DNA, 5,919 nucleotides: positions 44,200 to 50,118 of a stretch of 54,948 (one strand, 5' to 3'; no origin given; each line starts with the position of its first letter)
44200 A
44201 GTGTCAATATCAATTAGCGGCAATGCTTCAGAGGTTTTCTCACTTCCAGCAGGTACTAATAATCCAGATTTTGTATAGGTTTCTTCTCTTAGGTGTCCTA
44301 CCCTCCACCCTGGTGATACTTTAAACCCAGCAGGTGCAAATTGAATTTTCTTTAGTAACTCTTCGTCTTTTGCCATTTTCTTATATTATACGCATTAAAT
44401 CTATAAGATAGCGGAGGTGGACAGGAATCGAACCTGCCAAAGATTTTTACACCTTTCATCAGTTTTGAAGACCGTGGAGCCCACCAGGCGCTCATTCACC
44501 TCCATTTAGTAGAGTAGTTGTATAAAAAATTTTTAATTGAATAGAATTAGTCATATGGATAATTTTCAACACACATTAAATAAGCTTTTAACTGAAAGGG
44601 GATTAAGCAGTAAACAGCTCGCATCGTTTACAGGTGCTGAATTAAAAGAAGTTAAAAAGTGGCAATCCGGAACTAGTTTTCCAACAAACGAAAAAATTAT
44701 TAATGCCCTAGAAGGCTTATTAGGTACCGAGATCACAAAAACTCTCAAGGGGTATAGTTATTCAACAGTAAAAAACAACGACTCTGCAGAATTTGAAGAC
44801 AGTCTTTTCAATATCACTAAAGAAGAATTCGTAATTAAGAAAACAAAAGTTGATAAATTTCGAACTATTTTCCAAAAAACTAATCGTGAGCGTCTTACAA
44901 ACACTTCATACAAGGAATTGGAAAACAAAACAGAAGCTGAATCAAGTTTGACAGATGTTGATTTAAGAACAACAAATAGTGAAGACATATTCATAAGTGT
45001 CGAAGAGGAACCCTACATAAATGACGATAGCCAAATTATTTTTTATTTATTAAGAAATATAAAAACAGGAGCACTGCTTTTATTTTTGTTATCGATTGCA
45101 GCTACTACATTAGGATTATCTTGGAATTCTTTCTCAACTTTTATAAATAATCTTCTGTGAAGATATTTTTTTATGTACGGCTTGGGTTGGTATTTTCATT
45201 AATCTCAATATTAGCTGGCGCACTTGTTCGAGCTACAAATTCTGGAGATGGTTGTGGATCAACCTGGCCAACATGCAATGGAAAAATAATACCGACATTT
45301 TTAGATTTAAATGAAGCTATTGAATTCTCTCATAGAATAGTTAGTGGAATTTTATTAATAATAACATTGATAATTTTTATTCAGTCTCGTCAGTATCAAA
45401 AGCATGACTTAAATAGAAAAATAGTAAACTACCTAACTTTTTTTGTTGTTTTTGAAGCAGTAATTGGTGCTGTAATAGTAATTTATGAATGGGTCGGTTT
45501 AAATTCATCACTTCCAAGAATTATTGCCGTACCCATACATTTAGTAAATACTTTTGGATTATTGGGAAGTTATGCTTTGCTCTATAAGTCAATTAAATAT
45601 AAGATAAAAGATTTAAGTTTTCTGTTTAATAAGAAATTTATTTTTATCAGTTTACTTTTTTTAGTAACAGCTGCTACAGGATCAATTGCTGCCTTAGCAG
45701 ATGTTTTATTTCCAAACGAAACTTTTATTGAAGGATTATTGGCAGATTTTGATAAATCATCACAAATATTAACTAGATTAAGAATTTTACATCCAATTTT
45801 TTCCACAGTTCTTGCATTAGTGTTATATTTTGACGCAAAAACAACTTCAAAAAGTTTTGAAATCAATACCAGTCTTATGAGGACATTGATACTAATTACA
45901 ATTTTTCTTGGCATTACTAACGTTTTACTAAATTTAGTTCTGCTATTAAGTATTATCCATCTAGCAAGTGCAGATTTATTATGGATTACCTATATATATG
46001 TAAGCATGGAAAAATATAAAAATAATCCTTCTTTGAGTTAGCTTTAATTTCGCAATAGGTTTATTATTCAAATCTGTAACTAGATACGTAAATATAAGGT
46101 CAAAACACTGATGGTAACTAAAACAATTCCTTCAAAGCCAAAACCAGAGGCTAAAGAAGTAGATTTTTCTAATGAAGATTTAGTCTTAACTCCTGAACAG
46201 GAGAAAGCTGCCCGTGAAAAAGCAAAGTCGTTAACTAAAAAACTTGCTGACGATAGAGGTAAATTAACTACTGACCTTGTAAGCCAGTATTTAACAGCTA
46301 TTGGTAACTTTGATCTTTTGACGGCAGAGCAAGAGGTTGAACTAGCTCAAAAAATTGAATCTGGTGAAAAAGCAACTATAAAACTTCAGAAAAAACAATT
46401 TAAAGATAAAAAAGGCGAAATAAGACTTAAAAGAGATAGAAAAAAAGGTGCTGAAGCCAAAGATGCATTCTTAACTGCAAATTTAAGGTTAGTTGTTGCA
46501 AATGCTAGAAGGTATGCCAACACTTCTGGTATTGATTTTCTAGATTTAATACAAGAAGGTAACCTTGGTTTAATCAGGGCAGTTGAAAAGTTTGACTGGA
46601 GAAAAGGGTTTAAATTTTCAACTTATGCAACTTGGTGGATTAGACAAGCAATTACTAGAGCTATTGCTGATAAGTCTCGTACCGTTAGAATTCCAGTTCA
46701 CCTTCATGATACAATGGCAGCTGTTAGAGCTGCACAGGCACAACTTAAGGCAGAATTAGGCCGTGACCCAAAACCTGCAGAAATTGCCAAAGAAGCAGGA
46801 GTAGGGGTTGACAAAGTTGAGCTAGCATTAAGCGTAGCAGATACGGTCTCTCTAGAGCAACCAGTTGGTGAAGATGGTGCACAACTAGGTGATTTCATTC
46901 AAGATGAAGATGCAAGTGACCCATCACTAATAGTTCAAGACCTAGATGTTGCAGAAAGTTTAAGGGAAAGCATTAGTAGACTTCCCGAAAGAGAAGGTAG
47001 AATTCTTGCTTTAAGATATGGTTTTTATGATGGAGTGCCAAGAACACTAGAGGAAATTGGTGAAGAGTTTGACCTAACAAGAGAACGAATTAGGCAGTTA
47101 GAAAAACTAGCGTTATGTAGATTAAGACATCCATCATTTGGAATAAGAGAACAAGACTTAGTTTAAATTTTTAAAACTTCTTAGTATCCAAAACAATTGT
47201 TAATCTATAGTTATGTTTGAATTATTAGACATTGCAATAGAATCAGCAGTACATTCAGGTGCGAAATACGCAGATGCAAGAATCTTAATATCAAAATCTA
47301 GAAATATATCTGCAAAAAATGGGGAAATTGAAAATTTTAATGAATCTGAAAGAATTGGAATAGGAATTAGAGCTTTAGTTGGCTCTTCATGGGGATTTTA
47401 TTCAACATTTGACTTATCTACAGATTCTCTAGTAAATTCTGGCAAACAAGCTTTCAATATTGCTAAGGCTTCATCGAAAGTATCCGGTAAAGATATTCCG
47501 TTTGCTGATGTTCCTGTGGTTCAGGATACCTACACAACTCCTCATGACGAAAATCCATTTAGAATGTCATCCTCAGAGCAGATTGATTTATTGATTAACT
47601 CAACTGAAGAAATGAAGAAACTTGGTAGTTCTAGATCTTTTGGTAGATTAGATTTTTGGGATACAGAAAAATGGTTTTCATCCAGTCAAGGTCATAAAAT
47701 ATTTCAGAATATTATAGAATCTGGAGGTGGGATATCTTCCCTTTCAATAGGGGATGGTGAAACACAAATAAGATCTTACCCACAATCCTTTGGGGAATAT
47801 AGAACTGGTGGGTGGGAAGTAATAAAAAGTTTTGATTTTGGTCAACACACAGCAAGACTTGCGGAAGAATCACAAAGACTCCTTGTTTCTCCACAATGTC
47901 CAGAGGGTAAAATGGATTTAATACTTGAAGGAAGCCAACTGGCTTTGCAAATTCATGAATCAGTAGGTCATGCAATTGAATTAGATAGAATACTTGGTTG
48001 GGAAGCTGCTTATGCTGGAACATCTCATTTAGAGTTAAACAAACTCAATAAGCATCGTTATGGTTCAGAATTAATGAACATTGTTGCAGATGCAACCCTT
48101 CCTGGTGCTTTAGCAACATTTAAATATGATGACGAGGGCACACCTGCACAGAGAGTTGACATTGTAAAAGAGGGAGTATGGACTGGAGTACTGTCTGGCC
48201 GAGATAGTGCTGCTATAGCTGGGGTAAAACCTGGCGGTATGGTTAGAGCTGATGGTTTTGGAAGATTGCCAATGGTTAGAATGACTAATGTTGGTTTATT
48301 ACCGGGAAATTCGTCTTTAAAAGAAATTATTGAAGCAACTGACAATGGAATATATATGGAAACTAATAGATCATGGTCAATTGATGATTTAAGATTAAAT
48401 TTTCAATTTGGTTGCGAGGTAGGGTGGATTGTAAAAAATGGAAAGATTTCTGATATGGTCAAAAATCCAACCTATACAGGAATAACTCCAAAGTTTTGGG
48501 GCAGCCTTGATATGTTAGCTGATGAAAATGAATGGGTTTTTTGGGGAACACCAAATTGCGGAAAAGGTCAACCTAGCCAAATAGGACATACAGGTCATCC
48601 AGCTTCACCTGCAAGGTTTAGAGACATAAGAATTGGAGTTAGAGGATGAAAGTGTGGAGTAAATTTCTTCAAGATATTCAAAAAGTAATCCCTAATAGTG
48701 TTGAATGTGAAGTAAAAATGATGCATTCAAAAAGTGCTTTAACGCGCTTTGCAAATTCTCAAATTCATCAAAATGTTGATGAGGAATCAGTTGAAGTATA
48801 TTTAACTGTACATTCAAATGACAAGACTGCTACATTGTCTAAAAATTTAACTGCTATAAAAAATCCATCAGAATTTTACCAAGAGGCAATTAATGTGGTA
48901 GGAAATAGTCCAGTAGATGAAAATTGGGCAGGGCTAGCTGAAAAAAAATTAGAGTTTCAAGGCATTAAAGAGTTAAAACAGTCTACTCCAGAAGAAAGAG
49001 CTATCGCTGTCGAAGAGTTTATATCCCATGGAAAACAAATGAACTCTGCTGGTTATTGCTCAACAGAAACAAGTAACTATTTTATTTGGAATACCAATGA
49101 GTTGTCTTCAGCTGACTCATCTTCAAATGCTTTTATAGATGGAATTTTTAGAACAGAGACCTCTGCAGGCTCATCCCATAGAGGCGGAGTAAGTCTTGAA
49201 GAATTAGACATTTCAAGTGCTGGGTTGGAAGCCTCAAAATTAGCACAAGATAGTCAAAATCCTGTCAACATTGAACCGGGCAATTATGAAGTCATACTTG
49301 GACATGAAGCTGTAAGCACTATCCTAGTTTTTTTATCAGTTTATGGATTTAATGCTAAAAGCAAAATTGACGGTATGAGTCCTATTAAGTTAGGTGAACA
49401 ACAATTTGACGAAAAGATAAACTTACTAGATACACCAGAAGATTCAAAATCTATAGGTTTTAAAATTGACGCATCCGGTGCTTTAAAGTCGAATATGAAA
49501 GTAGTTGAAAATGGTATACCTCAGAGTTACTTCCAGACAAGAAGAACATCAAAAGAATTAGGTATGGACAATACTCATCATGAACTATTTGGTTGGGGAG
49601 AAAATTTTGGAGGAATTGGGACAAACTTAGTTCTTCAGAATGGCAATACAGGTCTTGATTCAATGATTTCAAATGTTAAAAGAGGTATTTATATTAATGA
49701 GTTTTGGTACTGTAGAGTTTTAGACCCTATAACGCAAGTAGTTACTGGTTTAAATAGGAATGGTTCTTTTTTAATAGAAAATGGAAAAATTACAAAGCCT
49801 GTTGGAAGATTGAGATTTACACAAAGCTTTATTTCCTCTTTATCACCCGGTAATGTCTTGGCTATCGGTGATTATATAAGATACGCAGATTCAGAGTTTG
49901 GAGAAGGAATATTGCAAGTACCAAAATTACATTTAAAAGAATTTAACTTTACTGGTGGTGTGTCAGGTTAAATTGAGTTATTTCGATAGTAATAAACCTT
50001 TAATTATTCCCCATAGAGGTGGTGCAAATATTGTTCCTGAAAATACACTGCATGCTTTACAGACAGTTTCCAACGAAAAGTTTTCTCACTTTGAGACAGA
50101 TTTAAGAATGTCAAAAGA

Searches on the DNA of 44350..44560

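Call 38: search_rna_families(source=window, start=44350, end=44560, threshold=gathering, show_alignments=1)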
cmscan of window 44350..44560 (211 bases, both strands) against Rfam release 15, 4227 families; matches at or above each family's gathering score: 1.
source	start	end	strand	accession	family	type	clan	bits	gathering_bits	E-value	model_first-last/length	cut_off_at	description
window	44413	44503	-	RF01852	tRNA-Sec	Gene; tRNA;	CL00001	70.8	47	5.9e-15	1-91/91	no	Selenocysteine transfer RNA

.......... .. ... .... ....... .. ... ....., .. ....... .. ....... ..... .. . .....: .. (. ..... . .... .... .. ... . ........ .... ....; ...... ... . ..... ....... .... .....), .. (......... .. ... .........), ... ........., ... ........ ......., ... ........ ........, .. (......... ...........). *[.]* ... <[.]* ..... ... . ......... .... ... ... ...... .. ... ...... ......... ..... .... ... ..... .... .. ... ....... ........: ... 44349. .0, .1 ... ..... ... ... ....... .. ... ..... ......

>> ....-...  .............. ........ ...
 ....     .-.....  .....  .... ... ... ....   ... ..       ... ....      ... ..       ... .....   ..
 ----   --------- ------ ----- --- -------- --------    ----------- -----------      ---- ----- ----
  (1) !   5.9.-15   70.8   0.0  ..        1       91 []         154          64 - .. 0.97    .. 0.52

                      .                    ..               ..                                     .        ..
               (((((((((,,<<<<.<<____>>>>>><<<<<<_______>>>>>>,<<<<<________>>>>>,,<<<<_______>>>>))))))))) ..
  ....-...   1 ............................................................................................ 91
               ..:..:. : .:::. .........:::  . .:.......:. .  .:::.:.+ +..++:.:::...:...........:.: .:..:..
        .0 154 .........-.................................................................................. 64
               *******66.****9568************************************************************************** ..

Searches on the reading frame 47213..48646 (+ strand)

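Call 25: search_protein_families(library=ncbifam, max_evalue=1e-10, proteins=[window:47213-48646:+])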
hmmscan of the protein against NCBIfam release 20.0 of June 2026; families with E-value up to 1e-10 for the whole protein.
window:47213-48646:+ (478 aa): 2 families
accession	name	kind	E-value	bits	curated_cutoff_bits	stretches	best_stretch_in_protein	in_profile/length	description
NF040952.1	Arch_mtprotase_TldD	equivalog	1.7e-40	139.2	635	1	9-461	4-432/443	zinc metalloprotease TldD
NF008006.0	PRK10735.1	equivalog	3.1e-28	98.4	513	1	226-451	240-456/481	metalloprotease TldD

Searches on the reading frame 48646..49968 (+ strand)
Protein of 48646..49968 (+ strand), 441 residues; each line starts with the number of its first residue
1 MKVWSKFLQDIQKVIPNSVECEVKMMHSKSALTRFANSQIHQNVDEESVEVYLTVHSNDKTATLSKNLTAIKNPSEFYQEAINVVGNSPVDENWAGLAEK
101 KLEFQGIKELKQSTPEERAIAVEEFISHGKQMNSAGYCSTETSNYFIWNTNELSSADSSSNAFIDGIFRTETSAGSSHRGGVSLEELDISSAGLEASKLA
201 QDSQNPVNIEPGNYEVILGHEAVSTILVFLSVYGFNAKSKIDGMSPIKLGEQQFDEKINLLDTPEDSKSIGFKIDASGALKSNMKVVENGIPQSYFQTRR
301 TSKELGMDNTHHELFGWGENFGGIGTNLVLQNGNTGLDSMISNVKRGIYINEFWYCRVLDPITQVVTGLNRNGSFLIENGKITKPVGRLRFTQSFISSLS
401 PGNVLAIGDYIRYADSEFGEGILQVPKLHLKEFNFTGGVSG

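Call 25: search_protein_families(library=ncbifam, max_evalue=1e-10, proteins=[window:48646-49968:+])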
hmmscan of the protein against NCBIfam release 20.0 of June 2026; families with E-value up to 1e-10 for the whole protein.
window:48646-49968:+ (441 aa): 0 families

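Call 42: search_protein_families(library=pfam, max_evalue=0.001, proteins=[window:48646-49968:+])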
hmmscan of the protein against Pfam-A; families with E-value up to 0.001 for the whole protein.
window:48646-49968:+ (441 aa): 1 family
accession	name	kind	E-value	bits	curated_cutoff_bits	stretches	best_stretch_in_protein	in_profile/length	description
PF19289.4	PmbA_TldD_3rd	-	1.8e-34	119.2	22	1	211-437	1-220/220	PmbA/TldA metallopeptidase C-terminal domain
